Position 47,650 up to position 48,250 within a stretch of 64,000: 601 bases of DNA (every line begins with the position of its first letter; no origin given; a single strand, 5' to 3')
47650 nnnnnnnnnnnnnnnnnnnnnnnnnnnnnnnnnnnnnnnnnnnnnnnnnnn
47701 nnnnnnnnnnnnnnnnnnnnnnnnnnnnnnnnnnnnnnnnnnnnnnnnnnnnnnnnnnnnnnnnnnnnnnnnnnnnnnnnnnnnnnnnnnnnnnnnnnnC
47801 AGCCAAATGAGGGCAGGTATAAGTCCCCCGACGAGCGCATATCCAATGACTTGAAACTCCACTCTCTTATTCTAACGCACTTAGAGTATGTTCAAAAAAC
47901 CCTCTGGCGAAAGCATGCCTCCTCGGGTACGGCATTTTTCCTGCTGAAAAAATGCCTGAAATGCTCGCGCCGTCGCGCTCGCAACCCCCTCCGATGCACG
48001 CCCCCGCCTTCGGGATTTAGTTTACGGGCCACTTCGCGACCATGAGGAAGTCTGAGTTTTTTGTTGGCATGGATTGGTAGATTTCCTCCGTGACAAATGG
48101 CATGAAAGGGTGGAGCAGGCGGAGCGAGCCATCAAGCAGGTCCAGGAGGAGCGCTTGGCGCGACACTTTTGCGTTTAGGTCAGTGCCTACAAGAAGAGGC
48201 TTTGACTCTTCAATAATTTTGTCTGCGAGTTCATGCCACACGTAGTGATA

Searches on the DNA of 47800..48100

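Call 49: search_rna_families(source=window, start=47800, end=48100, threshold=evalue, max_evalue=10)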
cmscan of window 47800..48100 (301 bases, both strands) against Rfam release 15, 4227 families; matches with E-value up to 10: 0.
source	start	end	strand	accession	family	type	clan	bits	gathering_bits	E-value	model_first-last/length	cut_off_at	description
